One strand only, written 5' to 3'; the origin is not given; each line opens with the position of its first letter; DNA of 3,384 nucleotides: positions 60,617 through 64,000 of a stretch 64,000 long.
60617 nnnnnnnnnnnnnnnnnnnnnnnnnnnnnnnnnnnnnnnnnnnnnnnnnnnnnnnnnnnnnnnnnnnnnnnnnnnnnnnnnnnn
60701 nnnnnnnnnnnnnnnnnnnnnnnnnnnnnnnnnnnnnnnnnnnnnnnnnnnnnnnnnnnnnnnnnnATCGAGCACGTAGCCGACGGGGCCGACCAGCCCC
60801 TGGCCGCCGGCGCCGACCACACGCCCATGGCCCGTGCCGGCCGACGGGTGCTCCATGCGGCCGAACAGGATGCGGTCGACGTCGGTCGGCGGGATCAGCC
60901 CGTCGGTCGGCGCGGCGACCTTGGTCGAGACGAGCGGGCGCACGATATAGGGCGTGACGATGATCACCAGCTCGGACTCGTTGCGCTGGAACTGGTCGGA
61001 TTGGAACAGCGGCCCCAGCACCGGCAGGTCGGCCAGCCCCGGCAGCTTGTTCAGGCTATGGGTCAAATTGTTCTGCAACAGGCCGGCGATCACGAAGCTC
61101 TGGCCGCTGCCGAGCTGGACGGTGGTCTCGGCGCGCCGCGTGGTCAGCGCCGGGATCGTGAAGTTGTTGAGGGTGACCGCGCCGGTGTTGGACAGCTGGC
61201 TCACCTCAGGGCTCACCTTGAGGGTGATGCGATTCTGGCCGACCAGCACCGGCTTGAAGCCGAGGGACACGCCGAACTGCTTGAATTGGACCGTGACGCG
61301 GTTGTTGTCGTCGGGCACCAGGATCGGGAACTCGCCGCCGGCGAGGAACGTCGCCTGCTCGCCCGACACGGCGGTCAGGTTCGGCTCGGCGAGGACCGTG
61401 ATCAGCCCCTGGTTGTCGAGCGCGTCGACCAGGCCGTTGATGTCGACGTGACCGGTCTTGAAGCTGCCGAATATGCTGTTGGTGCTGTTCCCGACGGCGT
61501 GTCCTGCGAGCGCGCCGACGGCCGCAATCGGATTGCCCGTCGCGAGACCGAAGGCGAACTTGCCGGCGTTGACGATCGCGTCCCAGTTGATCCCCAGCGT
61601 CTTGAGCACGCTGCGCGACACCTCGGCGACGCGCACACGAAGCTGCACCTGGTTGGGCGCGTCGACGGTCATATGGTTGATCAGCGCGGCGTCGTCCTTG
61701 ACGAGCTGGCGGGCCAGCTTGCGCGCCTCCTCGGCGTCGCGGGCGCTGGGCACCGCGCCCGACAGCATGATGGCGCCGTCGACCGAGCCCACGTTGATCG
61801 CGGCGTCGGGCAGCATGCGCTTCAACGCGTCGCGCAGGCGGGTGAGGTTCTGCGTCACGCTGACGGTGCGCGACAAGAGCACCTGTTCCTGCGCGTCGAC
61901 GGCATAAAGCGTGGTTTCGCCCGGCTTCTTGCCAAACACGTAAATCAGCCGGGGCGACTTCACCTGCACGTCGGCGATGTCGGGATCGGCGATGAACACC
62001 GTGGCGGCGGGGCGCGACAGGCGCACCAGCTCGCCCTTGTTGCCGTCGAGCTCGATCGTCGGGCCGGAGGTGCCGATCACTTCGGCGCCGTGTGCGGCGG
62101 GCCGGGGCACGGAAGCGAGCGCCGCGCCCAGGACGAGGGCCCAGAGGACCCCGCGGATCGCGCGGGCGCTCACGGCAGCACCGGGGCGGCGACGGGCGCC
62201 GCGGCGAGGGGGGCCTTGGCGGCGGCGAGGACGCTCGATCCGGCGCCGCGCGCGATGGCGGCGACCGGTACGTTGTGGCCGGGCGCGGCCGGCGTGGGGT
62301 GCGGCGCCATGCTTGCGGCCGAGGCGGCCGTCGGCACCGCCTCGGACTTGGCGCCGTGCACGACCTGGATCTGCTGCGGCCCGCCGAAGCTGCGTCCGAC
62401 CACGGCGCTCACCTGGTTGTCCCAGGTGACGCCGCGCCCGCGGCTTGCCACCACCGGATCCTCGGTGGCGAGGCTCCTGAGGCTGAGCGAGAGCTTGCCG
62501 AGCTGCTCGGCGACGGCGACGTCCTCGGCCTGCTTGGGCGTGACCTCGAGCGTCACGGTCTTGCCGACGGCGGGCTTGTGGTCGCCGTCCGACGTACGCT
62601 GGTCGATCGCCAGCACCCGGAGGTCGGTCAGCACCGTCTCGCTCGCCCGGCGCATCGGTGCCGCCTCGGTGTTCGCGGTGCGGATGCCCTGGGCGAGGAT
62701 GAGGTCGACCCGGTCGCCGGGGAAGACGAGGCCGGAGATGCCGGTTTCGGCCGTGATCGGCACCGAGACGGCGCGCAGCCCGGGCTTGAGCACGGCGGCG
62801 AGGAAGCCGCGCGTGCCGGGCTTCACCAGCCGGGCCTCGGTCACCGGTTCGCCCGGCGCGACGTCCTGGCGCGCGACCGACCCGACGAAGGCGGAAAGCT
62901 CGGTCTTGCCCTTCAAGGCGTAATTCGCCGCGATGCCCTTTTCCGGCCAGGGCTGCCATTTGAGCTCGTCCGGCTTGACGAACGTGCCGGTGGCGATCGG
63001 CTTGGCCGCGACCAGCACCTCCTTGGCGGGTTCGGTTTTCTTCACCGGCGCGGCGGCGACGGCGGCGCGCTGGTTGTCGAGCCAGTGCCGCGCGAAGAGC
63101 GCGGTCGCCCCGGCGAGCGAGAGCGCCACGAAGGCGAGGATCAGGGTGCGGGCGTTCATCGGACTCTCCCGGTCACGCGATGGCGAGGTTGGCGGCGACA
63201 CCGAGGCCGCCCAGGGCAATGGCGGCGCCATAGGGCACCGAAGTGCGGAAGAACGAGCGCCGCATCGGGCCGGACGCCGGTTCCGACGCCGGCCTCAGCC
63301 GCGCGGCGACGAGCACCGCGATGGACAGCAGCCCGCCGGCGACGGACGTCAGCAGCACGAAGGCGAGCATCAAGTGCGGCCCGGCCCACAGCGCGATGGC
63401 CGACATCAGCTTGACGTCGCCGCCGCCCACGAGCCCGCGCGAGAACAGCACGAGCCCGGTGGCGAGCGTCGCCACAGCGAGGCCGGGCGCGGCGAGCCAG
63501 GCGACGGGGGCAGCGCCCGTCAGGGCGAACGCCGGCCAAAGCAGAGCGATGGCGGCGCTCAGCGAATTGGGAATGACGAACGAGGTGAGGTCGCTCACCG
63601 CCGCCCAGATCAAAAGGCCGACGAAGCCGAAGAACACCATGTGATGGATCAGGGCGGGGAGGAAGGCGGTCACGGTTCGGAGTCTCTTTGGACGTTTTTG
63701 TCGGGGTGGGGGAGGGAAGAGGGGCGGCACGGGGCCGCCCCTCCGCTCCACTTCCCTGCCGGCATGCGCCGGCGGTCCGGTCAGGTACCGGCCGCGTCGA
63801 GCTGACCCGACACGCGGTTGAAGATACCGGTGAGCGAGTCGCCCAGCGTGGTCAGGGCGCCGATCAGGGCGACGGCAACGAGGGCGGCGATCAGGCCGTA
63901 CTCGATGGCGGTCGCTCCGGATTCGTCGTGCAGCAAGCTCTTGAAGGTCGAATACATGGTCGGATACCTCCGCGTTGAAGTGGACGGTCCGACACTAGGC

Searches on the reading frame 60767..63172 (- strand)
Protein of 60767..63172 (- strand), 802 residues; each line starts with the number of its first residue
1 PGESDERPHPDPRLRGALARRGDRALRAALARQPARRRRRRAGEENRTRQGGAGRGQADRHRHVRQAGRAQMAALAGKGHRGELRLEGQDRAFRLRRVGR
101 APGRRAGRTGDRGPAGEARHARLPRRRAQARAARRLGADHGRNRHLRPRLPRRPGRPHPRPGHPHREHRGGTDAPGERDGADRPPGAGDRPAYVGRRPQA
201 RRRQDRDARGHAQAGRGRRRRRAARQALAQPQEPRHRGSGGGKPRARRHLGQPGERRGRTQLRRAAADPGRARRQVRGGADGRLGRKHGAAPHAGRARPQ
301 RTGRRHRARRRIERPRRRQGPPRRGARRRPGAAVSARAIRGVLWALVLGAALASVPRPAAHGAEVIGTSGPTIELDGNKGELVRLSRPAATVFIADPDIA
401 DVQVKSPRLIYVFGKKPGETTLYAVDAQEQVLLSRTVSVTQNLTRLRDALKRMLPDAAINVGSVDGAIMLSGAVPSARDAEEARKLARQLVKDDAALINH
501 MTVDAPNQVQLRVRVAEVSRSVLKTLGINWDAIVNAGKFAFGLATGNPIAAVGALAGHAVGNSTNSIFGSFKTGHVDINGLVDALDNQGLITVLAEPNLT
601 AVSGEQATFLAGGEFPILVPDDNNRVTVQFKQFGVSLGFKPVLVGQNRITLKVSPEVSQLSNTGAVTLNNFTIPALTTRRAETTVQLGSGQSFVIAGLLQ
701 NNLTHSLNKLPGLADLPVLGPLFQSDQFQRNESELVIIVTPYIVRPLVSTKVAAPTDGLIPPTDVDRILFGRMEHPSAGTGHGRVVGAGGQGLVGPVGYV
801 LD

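Call 29: search_protein_families(library=pfam, proteins=[window:60767-63172:-], max_evalue=0.00001)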
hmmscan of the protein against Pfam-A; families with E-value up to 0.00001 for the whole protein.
window:60767-63172:- (802 aa): 3 families
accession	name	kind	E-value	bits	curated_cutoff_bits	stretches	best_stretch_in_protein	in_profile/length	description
PF00263.26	Secretin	-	8.5e-42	143.1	27.5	1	584-745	1-169/169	Bacterial type II and III secretion system protein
PF13629.12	T2SS-T3SS_pil_N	-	9.7e-22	76.9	23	1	372-440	4-72/72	Pilus formation protein N terminal region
PF04972.22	BON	-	1e-08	35.7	27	1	445-504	8-68/69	BON domain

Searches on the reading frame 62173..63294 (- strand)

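Call 28: search_protein_families(library=pfam, proteins=[window:62173-63294:-], max_evalue=0.00001)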
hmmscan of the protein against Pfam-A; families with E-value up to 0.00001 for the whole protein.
window:62173-63294:- (374 aa): 2 families
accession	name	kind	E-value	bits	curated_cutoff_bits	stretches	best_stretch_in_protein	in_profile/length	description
PF16976.10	RcpC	-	2.7e-31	108.3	28.8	1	163-273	1-114/114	Flp pilus assembly protein RcpC/CpaB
PF08666.17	SAF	-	3.1e-11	44.1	21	1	92-157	2-63/63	SAF domain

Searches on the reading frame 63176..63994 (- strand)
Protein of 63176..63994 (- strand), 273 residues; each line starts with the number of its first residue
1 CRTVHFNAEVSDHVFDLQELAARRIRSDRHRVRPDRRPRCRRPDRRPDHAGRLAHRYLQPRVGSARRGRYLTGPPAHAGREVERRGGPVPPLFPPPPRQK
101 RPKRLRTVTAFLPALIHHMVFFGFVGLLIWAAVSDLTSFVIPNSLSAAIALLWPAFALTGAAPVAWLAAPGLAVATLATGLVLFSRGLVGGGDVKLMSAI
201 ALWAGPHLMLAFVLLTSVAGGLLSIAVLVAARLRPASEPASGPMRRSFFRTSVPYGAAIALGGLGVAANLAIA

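Call 29: search_protein_families(library=pfam, proteins=[window:63176-63994:-], max_evalue=0.00001)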
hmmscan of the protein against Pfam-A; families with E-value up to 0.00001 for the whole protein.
window:63176-63994:- (273 aa): 1 family
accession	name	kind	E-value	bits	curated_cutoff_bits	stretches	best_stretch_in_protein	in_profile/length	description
PF01478.23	Peptidase_A24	-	1.4e-13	51.6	26.5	1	124-225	3-104/104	Type IV leader peptidase family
